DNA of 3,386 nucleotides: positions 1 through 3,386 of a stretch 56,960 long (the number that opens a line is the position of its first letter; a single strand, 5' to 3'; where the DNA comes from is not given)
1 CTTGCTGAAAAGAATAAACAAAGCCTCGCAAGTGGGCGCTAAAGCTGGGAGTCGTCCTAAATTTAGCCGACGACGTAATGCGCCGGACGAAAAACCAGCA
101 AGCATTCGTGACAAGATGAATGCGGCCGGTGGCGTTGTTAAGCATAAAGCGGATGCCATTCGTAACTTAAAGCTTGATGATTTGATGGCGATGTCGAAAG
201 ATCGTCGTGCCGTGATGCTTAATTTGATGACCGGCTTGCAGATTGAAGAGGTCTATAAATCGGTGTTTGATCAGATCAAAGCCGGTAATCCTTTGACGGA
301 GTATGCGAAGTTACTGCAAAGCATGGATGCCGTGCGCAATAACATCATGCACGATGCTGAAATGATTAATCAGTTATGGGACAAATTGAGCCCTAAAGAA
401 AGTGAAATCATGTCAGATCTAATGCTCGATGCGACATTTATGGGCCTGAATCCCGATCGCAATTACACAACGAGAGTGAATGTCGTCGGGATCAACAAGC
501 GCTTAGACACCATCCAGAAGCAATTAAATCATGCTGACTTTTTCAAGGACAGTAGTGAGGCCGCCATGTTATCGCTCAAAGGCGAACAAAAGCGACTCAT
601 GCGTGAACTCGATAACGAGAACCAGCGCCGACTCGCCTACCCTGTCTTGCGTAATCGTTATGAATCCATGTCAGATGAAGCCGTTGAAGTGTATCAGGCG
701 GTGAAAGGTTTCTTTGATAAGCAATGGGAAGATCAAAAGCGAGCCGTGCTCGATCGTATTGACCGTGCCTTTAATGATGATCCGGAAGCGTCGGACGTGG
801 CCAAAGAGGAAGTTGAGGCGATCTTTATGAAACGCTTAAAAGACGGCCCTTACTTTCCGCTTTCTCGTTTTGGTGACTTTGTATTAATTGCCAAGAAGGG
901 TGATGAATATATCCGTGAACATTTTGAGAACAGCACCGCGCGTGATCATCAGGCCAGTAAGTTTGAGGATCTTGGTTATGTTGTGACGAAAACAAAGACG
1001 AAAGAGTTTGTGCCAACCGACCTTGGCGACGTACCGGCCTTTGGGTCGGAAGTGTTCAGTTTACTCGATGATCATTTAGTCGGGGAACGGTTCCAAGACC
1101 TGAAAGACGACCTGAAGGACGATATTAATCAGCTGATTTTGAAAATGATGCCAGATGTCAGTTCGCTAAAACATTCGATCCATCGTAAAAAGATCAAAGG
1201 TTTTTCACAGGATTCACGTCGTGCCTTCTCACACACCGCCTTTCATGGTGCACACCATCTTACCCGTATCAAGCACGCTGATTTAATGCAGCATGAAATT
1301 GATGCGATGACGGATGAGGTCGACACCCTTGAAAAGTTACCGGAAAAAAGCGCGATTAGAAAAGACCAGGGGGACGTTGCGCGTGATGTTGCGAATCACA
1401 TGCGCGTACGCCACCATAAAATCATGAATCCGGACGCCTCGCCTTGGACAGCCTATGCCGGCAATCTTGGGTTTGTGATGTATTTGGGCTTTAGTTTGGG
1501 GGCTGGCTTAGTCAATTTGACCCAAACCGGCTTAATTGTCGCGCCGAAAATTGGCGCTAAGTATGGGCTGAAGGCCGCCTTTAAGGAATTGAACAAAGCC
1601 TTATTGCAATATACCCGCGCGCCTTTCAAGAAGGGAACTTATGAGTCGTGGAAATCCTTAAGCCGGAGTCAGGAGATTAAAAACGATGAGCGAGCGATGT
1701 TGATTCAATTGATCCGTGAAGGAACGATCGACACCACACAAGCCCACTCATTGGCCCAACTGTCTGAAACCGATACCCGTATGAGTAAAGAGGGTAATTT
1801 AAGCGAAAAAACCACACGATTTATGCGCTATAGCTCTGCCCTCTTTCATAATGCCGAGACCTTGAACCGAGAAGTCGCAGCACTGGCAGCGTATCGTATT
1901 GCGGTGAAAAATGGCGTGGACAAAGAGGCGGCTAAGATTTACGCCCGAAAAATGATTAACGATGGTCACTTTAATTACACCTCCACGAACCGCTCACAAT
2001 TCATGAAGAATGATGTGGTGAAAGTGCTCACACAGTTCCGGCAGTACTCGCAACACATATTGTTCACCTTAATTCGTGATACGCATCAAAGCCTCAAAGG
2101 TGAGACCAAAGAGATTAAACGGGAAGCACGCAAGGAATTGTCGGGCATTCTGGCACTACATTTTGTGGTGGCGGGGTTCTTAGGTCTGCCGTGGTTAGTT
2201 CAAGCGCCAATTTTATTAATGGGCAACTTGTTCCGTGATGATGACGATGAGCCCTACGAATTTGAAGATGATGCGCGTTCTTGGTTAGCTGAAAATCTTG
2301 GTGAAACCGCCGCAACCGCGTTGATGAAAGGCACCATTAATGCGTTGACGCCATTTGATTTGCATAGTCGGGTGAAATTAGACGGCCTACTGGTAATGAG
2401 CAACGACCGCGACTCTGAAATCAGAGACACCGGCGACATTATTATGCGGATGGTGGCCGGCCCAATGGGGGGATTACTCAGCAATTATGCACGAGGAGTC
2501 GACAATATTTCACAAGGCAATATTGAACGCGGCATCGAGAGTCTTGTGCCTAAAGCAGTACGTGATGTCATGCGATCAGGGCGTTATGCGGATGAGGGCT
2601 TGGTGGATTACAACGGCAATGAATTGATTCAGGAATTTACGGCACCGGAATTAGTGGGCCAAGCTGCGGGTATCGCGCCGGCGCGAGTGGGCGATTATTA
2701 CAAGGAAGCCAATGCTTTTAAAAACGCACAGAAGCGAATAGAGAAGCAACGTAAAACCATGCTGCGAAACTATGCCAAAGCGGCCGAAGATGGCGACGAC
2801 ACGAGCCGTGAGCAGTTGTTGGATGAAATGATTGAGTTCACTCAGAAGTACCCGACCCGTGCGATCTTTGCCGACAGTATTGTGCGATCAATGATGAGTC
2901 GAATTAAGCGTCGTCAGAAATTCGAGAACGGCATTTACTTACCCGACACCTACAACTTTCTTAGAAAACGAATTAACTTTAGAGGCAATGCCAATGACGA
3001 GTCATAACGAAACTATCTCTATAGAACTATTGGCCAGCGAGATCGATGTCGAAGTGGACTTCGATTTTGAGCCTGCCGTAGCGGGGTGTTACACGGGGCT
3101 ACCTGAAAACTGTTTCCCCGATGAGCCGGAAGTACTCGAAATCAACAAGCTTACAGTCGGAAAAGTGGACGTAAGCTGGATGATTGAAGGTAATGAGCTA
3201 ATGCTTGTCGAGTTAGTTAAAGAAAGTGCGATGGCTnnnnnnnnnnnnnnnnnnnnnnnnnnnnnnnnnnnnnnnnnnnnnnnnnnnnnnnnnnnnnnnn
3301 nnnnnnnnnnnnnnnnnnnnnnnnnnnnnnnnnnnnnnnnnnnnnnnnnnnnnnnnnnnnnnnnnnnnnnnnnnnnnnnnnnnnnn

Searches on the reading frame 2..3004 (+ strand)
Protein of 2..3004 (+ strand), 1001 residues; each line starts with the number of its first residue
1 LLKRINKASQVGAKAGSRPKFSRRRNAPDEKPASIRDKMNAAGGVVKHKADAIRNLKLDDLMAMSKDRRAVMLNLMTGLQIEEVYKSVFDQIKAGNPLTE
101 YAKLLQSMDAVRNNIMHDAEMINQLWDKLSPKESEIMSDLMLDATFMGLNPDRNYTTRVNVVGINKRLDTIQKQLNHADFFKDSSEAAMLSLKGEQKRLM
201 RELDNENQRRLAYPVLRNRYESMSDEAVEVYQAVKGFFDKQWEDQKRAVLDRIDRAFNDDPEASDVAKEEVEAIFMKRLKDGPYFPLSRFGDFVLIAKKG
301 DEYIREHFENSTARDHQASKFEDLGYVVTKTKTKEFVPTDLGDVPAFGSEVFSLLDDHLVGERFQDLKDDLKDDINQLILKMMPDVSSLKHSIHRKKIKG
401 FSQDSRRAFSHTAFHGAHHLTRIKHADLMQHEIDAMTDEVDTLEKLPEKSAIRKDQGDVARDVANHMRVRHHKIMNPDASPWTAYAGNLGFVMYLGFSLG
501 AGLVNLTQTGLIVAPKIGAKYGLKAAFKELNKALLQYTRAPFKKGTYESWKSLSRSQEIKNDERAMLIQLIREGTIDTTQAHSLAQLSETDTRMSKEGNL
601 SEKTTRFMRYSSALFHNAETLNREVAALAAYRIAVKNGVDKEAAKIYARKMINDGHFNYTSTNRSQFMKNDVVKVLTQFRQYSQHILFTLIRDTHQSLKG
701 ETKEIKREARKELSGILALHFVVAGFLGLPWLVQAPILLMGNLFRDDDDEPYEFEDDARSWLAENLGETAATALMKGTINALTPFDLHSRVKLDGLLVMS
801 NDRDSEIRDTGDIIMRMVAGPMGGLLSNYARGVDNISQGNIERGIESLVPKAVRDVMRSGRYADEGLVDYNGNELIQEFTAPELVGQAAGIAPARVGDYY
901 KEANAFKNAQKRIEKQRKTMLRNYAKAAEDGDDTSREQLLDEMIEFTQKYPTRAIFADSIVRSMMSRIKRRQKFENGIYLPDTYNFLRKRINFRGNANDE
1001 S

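Call 9: search_protein_families(library=pfam, proteins=[window:2-3004:+], max_evalue=0.01)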
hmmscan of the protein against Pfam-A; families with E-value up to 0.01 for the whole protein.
window:2-3004:+ (1001 aa): 1 family
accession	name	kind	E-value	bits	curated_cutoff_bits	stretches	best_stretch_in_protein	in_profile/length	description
PF18858.6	LPD39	-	3.7e-23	82.7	27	1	59-280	6-193/198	Large polyvalent protein associated domain 39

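Call 17: search_protein_families(library=pfam, proteins=[window:122-3004:+], max_evalue=0.01)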
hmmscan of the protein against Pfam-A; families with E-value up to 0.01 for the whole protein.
window:122-3004:+ (961 aa): 1 family
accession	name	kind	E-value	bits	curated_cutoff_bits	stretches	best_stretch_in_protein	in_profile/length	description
PF18858.6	LPD39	-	3.4e-23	82.8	27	1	19-240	6-193/198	Large polyvalent protein associated domain 39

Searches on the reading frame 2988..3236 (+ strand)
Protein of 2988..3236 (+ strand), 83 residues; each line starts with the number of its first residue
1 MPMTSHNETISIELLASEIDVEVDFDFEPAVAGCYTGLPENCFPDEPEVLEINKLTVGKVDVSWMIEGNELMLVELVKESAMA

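Call 86: search_protein_families(library=pfam, alignment_id=A7, max_evalue=0.01)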
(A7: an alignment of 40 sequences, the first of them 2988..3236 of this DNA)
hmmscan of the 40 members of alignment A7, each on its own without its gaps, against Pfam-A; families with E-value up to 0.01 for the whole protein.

A. member 1, window:2988-3236:+ (83 aa): 0 families

B. families by the number of members that match (of 40 scanned): 7 families
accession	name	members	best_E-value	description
PF07087.16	DUF1353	1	5.2e-26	Protein of unknown function (DUF1353)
PF02599.21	CsrA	1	1.5e-13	Global regulator protein family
PF24806.1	DUF7706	1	3.2e-13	Family of unknown function (DUF7706)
PF22811.2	Zn_ribbon_NrdR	1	2.5e-06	Transcriptional repressor NrdR-like, N-terminal domain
PF02515.22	CoA_transf_3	1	0.0015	CoA-transferase family III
PF21292.3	EME1-MUS81_C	1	0.0015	EME1/MUS81, C-terminal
PF18013.6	Phage_lysozyme2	1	0.0053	Phage tail lysozyme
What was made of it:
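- On Phage-plasmid (extrachromosomal temperate phage): No Phage_integrase hit in any scan (calls 9, 17, 86).
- Checked: A bulk Pfam pass over 40 smaller ORFs found nothing (call 86).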
